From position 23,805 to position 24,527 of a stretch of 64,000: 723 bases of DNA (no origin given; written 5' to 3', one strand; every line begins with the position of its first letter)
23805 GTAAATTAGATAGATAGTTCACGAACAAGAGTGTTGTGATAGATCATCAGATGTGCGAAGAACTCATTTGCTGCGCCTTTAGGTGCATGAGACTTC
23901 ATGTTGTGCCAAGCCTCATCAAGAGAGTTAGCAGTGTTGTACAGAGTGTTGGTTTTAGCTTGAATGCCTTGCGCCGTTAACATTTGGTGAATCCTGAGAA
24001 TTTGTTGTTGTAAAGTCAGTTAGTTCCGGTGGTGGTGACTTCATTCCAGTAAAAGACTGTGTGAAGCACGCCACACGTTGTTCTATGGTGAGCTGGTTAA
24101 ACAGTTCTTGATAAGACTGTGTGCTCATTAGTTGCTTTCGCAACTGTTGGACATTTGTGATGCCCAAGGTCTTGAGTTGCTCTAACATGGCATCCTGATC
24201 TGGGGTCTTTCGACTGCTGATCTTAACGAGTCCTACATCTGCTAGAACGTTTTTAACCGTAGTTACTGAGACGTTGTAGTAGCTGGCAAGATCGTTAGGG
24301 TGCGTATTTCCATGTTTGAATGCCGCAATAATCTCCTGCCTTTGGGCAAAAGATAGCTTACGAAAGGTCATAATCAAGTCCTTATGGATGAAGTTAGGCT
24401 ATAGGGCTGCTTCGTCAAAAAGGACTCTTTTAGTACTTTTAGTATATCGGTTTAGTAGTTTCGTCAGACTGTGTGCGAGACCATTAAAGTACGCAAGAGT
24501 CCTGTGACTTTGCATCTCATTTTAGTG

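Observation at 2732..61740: Genome-wide palindrome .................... upstream of about 20 genes on both strands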

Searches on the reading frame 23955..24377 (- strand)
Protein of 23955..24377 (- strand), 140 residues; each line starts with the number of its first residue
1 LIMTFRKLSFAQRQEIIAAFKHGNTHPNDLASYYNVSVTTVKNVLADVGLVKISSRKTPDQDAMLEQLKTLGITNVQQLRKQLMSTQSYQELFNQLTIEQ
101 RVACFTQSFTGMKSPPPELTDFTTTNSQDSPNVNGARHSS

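Call 8: search_protein_families(library=phrogs, proteins=[window:23955-24377:-], max_evalue=0.00001)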
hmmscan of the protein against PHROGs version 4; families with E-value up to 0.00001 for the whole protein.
window:23955-24377:- (140 aa): 1 family
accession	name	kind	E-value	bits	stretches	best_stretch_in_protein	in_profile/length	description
phrog_35775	-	unknown function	4e-15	57.4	1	12-114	10-113/133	-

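Call 55: search_protein_families(library=pfam, proteins=[window:23955-24377:-], max_evalue=0.01)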
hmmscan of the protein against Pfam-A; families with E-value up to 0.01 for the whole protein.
window:23955-24377:- (140 aa): 0 families

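Call 79: find_homologous_proteins(query=window:23955-24377:-, max_evalue=0.001)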
Query window:23955-24377:- (140 aa): 3 proteins with E <= 0.001 among 8 candidates.
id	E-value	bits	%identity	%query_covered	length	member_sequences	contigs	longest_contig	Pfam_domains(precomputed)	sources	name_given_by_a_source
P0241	6.4e-84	296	100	99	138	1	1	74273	-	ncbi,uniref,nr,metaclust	ncbi:hypothetical protein [Acinetobacter sp. A47]|uniref:hypothetical protein n=1 Tax=Acinetobacter 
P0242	1.3e-42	162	60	94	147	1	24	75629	-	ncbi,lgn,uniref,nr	ncbi:hypothetical protein ABTD98_13940 [Acinetobacter baumannii]|uniref:hypothetical protein n=1 Tax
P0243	2.4e-42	162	60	94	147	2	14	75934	-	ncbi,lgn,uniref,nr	ncbi:hypothetical protein K5F27_17075 [Acinetobacter baumannii]|uniref:hypothetical protein n=1 Tax=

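Call 84: predict_structure(alignment_id=A1)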
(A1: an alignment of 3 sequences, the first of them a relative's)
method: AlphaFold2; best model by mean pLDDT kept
length: 138 residues; sequences in the alignment: 3
mean_pLDDT: 62.9   pTM: 0.37
mean pLDDT of the five models: 62.9, 58.2, 56.0, 55.5, 53.8
residues with pLDDT >= 90: 0; 70-90: 47; 50-70: 53; < 50: 38
segments of 3 or more residues with pLDDT < 50: 1-3, 106-138
pLDDT, mean of each block of 10 residues (from residue 1): 64 86 84 83 77 55 68 66 67 64 49 35 37 39
secondary structure, 60 per line:
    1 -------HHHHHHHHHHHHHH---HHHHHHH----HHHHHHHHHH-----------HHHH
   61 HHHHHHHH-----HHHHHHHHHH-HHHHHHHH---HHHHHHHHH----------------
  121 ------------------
elements in order: H8-21 H25-31 H36-45 H57-68 H74-83 H85-92 H96-104

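Call 86: search_protein_representatives(protein=P0241)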
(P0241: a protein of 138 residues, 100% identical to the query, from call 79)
Query: 138 residues. Proteins with E-value up to 0.001 (for the whole library): 31; up to 1e-10: 5; up to 1e-30: 1. The best 31 are listed.
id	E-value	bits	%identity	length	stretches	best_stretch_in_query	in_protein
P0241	1.8e-84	295.9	100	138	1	1-138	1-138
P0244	4.6e-22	94.6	45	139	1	1-130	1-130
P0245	4.9e-21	91.2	44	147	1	1-133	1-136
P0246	4.8e-19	84.8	43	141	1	6-136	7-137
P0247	3.2e-11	59.6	40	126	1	12-109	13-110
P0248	3.3e-10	56.3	34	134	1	12-112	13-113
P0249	1.0e-09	54.7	35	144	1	2-134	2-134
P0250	1.9e-08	50.6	35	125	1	12-106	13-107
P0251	6.8e-08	48.8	38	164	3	2-44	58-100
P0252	7.6e-08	48.7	41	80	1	12-80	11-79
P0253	2.4e-06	43.8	27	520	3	9-99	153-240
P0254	5.8e-06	42.6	34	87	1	9-82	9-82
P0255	7.7e-06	42.2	39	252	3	10-49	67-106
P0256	4.1e-05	39.8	32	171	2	2-72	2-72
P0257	6.2e-05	39.3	27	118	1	3-105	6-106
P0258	6.3e-05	39.2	30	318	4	4-42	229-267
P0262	1.6e-04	37.9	28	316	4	5-104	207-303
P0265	2.1e-04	37.6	38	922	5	1-60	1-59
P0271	7.7e-04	35.7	26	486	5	12-66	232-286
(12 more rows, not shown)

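Call 87: search_protein_families(library=pfam, proteins=[P0241, P0244, P0251, P0253, P0255, P0258, P0262, P0265, P0271, P0256], max_evalue=0.1)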
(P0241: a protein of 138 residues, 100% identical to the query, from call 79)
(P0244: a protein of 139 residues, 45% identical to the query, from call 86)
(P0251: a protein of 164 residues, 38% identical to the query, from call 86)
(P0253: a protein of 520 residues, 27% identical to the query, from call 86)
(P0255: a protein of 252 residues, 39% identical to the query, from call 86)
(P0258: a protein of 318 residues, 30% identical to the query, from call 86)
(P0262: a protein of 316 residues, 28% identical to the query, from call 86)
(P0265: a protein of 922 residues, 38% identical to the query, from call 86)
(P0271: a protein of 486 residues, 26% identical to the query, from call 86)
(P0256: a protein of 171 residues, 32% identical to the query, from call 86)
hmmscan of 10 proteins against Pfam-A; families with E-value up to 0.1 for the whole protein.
P0241 (138 aa): 3 families
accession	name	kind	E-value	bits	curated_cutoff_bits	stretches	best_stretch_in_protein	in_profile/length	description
PF11603.13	Sir1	-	0.015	16.2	24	1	36-100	14-77/120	Sir1, ORC-binding domain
PF13936.12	HTH_38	-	0.064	13.4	27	0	4-43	3-41/44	Helix-turn-helix domain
PF08220.18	HTH_DeoR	-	0.071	13.3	21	0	19-40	11-32/57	DeoR-like helix-turn-helix domain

P0244 (139 aa): 1 family
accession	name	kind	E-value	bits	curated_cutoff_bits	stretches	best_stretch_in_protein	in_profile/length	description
PF14393.11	DUF4422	-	0.0034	17.7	25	1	26-90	85-149/220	Domain of unknown function (DUF4422)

P0251 (164 aa): 31 families (the best 25 are shown)
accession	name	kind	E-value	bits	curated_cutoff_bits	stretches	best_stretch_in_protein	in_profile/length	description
PF04218.19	CENP-B_N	-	1.7e-14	53.6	21.2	2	112-154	4-45/53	CENP-B N-terminal DNA-binding domain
PF02796.21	HTH_7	-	1.9e-13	50.8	23.8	3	80-100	23-43/45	Helix-turn-helix domain of resolvase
PF08765.17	Mor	-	1.6e-12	47.8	24.9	2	10-57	57-103/107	Mor transcription activator family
PF13384.12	HTH_23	-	7e-10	38.9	24.6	2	12-48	5-40/50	Homeodomain-like domain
PF13518.12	HTH_28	-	1.2e-09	38.6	25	0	122-157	4-38/52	Helix-turn-helix domain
PF13936.12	HTH_38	-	7.1e-08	32.5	27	2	58-100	1-42/44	Helix-turn-helix domain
PF08279.18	HTH_11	-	8.2e-08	32.5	25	1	67-97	2-34/55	HTH domain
PF13551.12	HTH_29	-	2.2e-07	31.3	28.1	0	127-159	8-40/64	Winged helix-turn helix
PF12298.14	Bot1p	-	2.3e-07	31.5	23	2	48-92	3-47/172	Eukaryotic mitochondrial regulator protein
PF13613.12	HTH_Tnp_4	-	1.5e-05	24.9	27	0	79-103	20-44/53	Helix-turn-helix of DDE superfamily endonuclease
PF12728.13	HTH_17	-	0.00021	21.9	27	0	30-47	6-23/51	Helix-turn-helix domain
PF04545.22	Sigma70_r4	-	0.0004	20.3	24.1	0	8-48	4-43/50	Sigma-70, region 4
PF05043.19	Mga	-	0.00045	21.2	21.1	0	74-101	26-53/87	Mga helix-turn-helix domain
PF13565.12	HTH_32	-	0.00058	20.8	33.7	1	53-99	20-73/73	Homeodomain-like domain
PF05225.22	HTH_psq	-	0.00059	19.9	20.4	0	29-47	20-38/45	helix-turn-helix, Psq domain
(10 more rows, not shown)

P0253 (520 aa): 54 families (the best 25 are shown)
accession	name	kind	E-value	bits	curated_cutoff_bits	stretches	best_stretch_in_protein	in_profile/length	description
PF13551.12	HTH_29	-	4.3e-25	88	28.1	3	205-243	3-42/64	Winged helix-turn helix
PF13518.12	HTH_28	-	2.4e-21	75.9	25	4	63-111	2-49/52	Helix-turn-helix domain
PF08281.18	Sigma70_r4_2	-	4.4e-20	71.5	25.7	2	25-53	25-53/54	Sigma-70, region 4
PF08279.18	HTH_11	-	8.7e-19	67.6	25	2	15-56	2-46/55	HTH domain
PF13412.12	HTH_24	-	2.9e-18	65.6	21.9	2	160-197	11-48/48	Winged helix-turn-helix DNA-binding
PF01047.28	MarR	-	9.4e-18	64.3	24.6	2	160-205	11-56/59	MarR family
PF13384.12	HTH_23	-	6.2e-17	61.3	24.6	1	205-237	9-40/50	Homeodomain-like domain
PF02796.21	HTH_7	-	3.7e-16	59.4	23.8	3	199-236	4-43/45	Helix-turn-helix domain of resolvase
PF14493.12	HTH_40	-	3.7e-13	50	27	2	205-280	4-81/89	Helix-turn-helix domain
PF13545.12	HTH_Crp_2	-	6.3e-13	48.9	27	2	29-60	25-56/70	Crp-like helix-turn-helix domain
PF01978.25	TrmB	-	2.9e-11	43.5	25.6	1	23-63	19-59/68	Sugar-specific transcriptional regulator TrmB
PF24409.1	wHTH-PRTase_assc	-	5.6e-11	42.8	27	2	158-199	3-44/83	wHTH-PRTase associated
PF21476.4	PF0610-like_N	-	1.3e-10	41.8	33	0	352-373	17-38/50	PF0610-like, N-terminal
PF00440.29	TetR_N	-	7.1e-10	39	24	0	26-46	16-36/47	Bacterial regulatory proteins, tetR family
PF00196.25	GerE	-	2.9e-09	36.9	23.5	1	17-48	9-39/57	Bacterial regulatory proteins, luxR family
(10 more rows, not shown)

P0255 (252 aa): 49 families (the best 25 are shown)
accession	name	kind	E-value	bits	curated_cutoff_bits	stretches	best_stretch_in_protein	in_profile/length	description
PF13518.12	HTH_28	-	2.3e-18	66.4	25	2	217-246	4-33/52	Helix-turn-helix domain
PF08765.17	Mor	-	1.2e-17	64.3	24.9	3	61-104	55-96/107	Mor transcription activator family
PF13384.12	HTH_23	-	6.2e-11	42.2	24.6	0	215-246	7-38/50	Homeodomain-like domain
PF13412.12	HTH_24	-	2.9e-10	40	21.9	1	127-151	15-39/48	Winged helix-turn-helix DNA-binding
PF04255.20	DUF433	-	6.5e-10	39.1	23.6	0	167-188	19-40/56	Protein of unknown function (DUF433)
PF04545.22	Sigma70_r4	-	1.4e-09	37.8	24.1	1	172-201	13-42/50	Sigma-70, region 4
PF01381.28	HTH_3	-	3.4e-09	37.1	23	1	127-152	7-32/55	Helix-turn-helix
PF00196.25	GerE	-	5.1e-09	36.1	23.5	0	214-244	6-36/57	Bacterial regulatory proteins, luxR family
PF02796.21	HTH_7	-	6.2e-09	36.3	23.8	0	8-34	18-44/45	Helix-turn-helix domain of resolvase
PF08279.18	HTH_11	-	1.1e-07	32.1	25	0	226-243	16-33/55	HTH domain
PF04218.19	CENP-B_N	-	1.9e-07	31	21.2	0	218-252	15-49/53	CENP-B N-terminal DNA-binding domain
PF12668.12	DUF3791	-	2.3e-07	31.2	25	0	17-39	10-32/60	Protein of unknown function (DUF3791)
PF08280.17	HTH_Mga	-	2.6e-07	30.9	23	0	123-149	14-39/59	M protein trans-acting positive regulator (MGA) HTH domain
PF25787.1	HTH_SB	-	5.9e-06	26.4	43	0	216-247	13-44/53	Sleeping Beauty transposase HTH domain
PF08281.18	Sigma70_r4_2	-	1.2e-05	25.2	25.7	0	176-196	23-43/54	Sigma-70, region 4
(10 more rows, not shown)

P0258 (318 aa): 44 families (the best 25 are shown)
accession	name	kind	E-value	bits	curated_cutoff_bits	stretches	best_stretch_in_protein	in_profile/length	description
PF13518.12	HTH_28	-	1.2e-17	64.1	25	2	235-270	1-35/52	Helix-turn-helix domain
PF13384.12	HTH_23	-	1.3e-15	57.1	24.6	2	232-270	3-40/50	Homeodomain-like domain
PF04545.22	Sigma70_r4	-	1.5e-13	50.4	24.1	2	184-221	8-44/50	Sigma-70, region 4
PF13412.12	HTH_24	-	6.1e-13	48.6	21.9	2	194-218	14-38/48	Winged helix-turn-helix DNA-binding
PF01047.28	MarR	-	1.6e-12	47.6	24.6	0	243-269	13-39/59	MarR family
PF01381.28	HTH_3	-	7.4e-12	45.6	23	0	195-218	7-30/55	Helix-turn-helix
PF04218.19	CENP-B_N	-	1.4e-10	41.1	21.2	1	229-266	5-41/53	CENP-B N-terminal DNA-binding domain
PF13936.12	HTH_38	-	6.4e-10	39.1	27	1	229-270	3-43/44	Helix-turn-helix domain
PF02796.21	HTH_7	-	9.7e-10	38.9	23.8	2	226-264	1-38/45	Helix-turn-helix domain of resolvase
PF25213.1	HVO_A0261_N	-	5.5e-09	36.2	35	0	79-111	15-47/86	HVO_A0261 N-terminal domain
PF13551.12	HTH_29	-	8.2e-09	35.9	28.1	1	236-270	1-35/64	Winged helix-turn helix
PF12298.14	Bot1p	-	1.1e-08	35.8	23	0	185-221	21-57/172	Eukaryotic mitochondrial regulator protein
PF13542.12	HTH_Tnp_ISL3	-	3.7e-08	33.2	27.4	0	236-270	17-49/51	Helix-turn-helix domain of transposase family ISL3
PF01527.26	HTH_Tnp_1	-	4e-08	33.8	24.1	1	227-298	3-58/75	Transposase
PF09339.16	HTH_IclR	-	4.9e-08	33.1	22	0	249-269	20-40/52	IclR helix-turn-helix domain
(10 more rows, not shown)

P0262 (316 aa): 45 families (the best 25 are shown)
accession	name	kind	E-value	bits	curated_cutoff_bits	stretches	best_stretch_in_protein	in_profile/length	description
PF13693.12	HTH_35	-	5e-13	49.3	25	1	212-245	3-36/75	Winged helix-turn-helix DNA-binding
PF13542.12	HTH_Tnp_ISL3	-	7.1e-13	48.2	27.4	1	113-147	18-50/51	Helix-turn-helix domain of transposase family ISL3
PF12833.13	HTH_18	-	4.4e-11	43.3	33.6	2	181-258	4-79/80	Helix-turn-helix domain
PF13518.12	HTH_28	-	7.8e-11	42.3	25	1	114-142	4-30/52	Helix-turn-helix domain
PF08279.18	HTH_11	-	2.3e-10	40.7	25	1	112-145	2-37/55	HTH domain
PF12298.14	Bot1p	-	3.8e-09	37.4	23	1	50-92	9-51/172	Eukaryotic mitochondrial regulator protein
PF25213.1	HVO_A0261_N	-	5.5e-09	36.2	35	0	163-199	15-51/86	HVO_A0261 N-terminal domain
PF00165.29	HTH_AraC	-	9.9e-09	35.6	26.6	1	221-256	2-40/42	Bacterial regulatory helix-turn-helix proteins, AraC family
PF01381.28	HTH_3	-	2.5e-08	34.3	23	1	218-254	3-39/55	Helix-turn-helix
PF13613.12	HTH_Tnp_4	-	4.7e-08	32.9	27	1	123-146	19-42/53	Helix-turn-helix of DDE superfamily endonuclease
PF04545.22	Sigma70_r4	-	2.8e-07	30.4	24.1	0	19-40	20-41/50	Sigma-70, region 4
PF01047.28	MarR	-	5.1e-07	29.9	24.6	0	120-146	14-40/59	MarR family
PF13936.12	HTH_38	-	1.3e-06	28.4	27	0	106-146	4-43/44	Helix-turn-helix domain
PF08220.18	HTH_DeoR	-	1.5e-06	28.3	21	1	115-144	5-35/57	DeoR-like helix-turn-helix domain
PF00440.29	TetR_N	-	5.7e-06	26.5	24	0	224-250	16-42/47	Bacterial regulatory proteins, tetR family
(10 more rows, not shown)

P0265 (922 aa): 13 families
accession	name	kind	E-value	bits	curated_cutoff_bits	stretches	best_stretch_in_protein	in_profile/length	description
PF04218.19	CENP-B_N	-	5.3e-06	26.4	21.2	0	4-43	5-43/53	CENP-B N-terminal DNA-binding domain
PF19575.5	HTH_58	-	5.7e-06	26.6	23.8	0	61-106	17-62/62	Helix-turn-helix domain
PF13936.12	HTH_38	-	9.3e-06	25.7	27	1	4-46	3-44/44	Helix-turn-helix domain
PF00271.37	Helicase_C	-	1.1e-05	26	23.5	1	740-842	13-110/110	Helicase conserved C-terminal domain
PF02796.21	HTH_7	-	8.1e-05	23.1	23.8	0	3-37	3-37/45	Helix-turn-helix domain of resolvase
PF04545.22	Sigma70_r4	-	8.7e-05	22.4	24.1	0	107-142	4-39/50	Sigma-70, region 4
PF00176.29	SNF2-rel_dom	-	0.00011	21.8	24.9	1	504-662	26-183/290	SNF2-related domain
PF00270.35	DEAD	-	0.00025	21.3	26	1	500-643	19-161/167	DEAD/DEAH box helicase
PF01527.26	HTH_Tnp_1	-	0.00027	21.6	24.1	0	2-34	3-36/75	Transposase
PF13384.12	HTH_23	-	0.00032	20.9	24.6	0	8-37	4-33/50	Homeodomain-like domain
PF13565.12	HTH_32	-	0.0005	21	33.7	0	96-144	15-73/73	Homeodomain-like domain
PF13518.12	HTH_28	-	0.00096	19.6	25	0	13-41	4-31/52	Helix-turn-helix domain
PF01710.22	HTH_Tnp_IS630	-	0.0057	17.1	21.3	0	62-166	10-113/119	Transposase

P0271 (486 aa): 73 families (the best 25 are shown)
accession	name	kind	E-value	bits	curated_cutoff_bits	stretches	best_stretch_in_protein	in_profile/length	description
PF13384.12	HTH_23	-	5.5e-39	131.4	24.6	4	424-456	7-39/50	Homeodomain-like domain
PF02796.21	HTH_7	-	1.8e-36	124.4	23.8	4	6-39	7-40/45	Helix-turn-helix domain of resolvase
PF13518.12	HTH_28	-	3.2e-25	88.3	25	4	424-455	2-33/52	Helix-turn-helix domain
PF13551.12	HTH_29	-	2e-24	85.9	28.1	2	381-411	4-35/64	Winged helix-turn helix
PF13542.12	HTH_Tnp_ISL3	-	1.5e-17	63.2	27.4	1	380-410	19-48/51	Helix-turn-helix domain of transposase family ISL3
PF13936.12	HTH_38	-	2e-17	63.1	27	1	122-148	15-41/44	Helix-turn-helix domain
PF14493.12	HTH_40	-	7.8e-17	61.8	27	0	425-453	3-31/89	Helix-turn-helix domain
PF00196.25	GerE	-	7.5e-15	54.7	23.5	1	425-452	8-35/57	Bacterial regulatory proteins, luxR family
PF08281.18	Sigma70_r4_2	-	1.8e-14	53.6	25.7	2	425-453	16-45/54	Sigma-70, region 4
PF13412.12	HTH_24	-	1.3e-13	50.7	21.9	0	388-408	17-37/48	Winged helix-turn-helix DNA-binding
PF08279.18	HTH_11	-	2.6e-13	50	25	0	241-261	14-34/55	HTH domain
PF04545.22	Sigma70_r4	-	3.9e-13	49.1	24.1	1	233-266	11-44/50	Sigma-70, region 4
PF01527.26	HTH_Tnp_1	-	5.3e-13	49.4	24.1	1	50-96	4-49/75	Transposase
PF15978.11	TnsD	-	1e-12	48.2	32.4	1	333-377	189-234/355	Tn7-like transposition protein D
PF19610.4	DUF6115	-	6e-11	43.3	27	0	323-355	91-123/134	Family of unknown function (DUF6115)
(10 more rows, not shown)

P0256 (171 aa): 22 families
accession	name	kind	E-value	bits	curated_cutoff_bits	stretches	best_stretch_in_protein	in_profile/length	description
PF13565.12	HTH_32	-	4.2e-05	24.5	33.7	1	5-43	28-73/73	Homeodomain-like domain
PF13384.12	HTH_23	-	0.00019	21.6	24.6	1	7-45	3-40/50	Homeodomain-like domain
PF20432.4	Xre-like-HTH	-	0.0013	19.5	25.8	0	25-48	26-43/63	Antitoxin Xre-like helix-turn-helix domain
PF08279.18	HTH_11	-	0.0013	19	25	1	19-45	11-38/55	HTH domain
PF04297.20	UPF0122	-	0.0016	19.1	22.7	1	10-49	21-60/101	Putative helix-turn-helix protein, YlxM / p13 like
PF13545.12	HTH_Crp_2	-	0.0017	18.7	27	1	24-45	24-45/70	Crp-like helix-turn-helix domain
PF20317.4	HTH_60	-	0.0019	19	24.1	0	92-157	5-74/140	Helix-turn-helix domain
PF12728.13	HTH_17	-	0.0028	18.3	27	0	28-44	7-23/51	Helix-turn-helix domain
PF13518.12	HTH_28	-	0.0038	17.7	25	1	10-45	1-35/52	Helix-turn-helix domain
PF13613.12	HTH_Tnp_4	-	0.0054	16.7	27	1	26-46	23-43/53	Helix-turn-helix of DDE superfamily endonuclease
PF02954.25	HTH_8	-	0.0061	16.7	22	1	21-45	17-41/42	Bacterial regulatory protein, Fis family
PF25213.1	HVO_A0261_N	-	0.0066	16.7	35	0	10-45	12-47/86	HVO_A0261 N-terminal domain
PF02796.21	HTH_7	-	0.0086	16.6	23.8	1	8-45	8-44/45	Helix-turn-helix domain of resolvase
PF01381.28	HTH_3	-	0.014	15.9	23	1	19-44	6-31/55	Helix-turn-helix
PF00392.27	GntR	-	0.016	15.3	27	0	28-45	30-47/64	Bacterial regulatory proteins, gntR family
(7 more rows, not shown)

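Call 88: fold_search(model_id=the predicted structure, library=pdb)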
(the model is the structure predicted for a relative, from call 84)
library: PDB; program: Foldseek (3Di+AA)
matches with E <= 10: 531; with E <= 0.001: 0
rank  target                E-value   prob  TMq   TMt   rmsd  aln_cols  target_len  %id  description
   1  1k78_A                1.4e-01  0.89  0.29  0.32  13.7        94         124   21  Pax5(1-149)+Ets-1(331-440)+DNA (released 2002-01-04)
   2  6pax_A                3.6e-01  0.57  0.28  0.29  13.4       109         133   19  CRYSTAL STRUCTURE OF THE HUMAN PAX-6 PAIRED DOMAIN-DNA COMPLEX REVEALS A GENERAL MODEL FOR PAX PROTEIN-DNA INTERACTION (released 1999-07-13)
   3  4a12_B                4.7e-01  0.77  0.29  0.22   9.8        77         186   12  Structure of the global transcription regulator FapR from Staphylococcus aureus in complex with DNA operator (released 2012-09-26)
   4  2jn6_MODEL_1_A        6.6e-01  0.63  0.29  0.39   9.4        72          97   18  Solution NMR structure of Protein Cgl2762 from Corynebacterium Glutamicum: Northeast Structural Genomics Conso (released 2007-02-27)
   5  8b4h_A                8.7e-01  0.51  0.28  0.11  13.1        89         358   17  IstA transposase cleaved donor complex (released 2023-05-03)
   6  1hlv_A                1.2e+00  0.23  0.28  0.29  10.0       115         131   18  CRYSTAL STRUCTURE OF CENP-B(1-129) COMPLEXED WITH THE CENP-B BOX DNA (released 2002-01-11)
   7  4x6g_E                1.2e+00  0.14  0.21  0.11  13.8        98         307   16  Full-length OxyR C199D from pseudomonas aeruginosa (released 2015-04-29)
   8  1fse_D                1.3e+00  0.51  0.25  0.49  10.1        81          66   16  CRYSTAL STRUCTURE OF THE BACILLUS SUBTILIS REGULATORY PROTEIN GERE (released 2001-03-21)
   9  7bca_A                1.3e+00  0.44  0.33  0.44   7.1        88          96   14  Crystal structure of the HTH DNA binding protein ArdK from R388 plasmid bound to a direct-repeat DNA element (released 2022-07-13)
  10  7bbq                  1.4e+00  0.28  0.29  0.40   8.3        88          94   14  Crystal structure of the HTH DNA binding protein ArdK from R388 plasmid. Apo form. (released 2022-07-13)
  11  3mvp_B                1.4e+00  0.08  0.20  0.15  15.7       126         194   20  The Crystal Structure of a TetR/AcrR transcriptional regulator from Streptococcus mutans to 1.85A (released 2010-05-12)
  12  4y13                  1.6e+00  0.41  0.21  0.13   9.1        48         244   23  SdiA in complex with octanoyl-rac-glycerol (released 2015-04-08)
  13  3iuo_A                1.6e+00  0.23  0.33  0.38   6.6       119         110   12  The Crystal Structure of the C-terminal domain of the ATP-dependent DNA helicase RecQ from Porphyromonas gingivalis to (released 2009-09-08)
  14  2o7t                  1.6e+00  0.11  0.19  0.15  11.8       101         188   16  Crystal structure of a tetr family transcriptional regulator (ncgl1578, cgl1640) from corynebacterium glutamicum at 2.10 (released 2006-12-26)
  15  4go1_A                1.7e+00  0.35  0.25  0.12   8.1        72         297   14  Crystal Structure of full length transcription repressor LsrR from E. coli. (released 2013-04-24)
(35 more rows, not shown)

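Call 92: search_dna_similar(query=P0241, collection=phages, mode=protein, max_evalue=0.001, max_rows=30)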
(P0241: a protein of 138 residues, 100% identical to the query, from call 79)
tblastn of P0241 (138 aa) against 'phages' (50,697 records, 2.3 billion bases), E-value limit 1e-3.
Records with a match: 2; places in all: 2; records where one place covers at least 80% of the query: 1.
Best place of each record, by identity: <60% 2.
By first word of the organism name: Acinetobacter 2.
By host as written in the record: Acinetobacter baumannii 1; Acinetobacter tandoii W4-4-4 1.
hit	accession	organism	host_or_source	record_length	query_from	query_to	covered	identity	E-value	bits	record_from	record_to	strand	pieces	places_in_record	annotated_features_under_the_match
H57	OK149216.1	Acinetobacter phage vB_IME_Ab2712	Acinetobacter baumannii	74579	12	122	80%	34.8%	3e-12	68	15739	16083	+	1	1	record has no annotation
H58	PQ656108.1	Acinetobacter phage At2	Acinetobacter tandoii W4-4-4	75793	27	88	45%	33.9%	8e-4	44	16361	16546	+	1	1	hypothetical protein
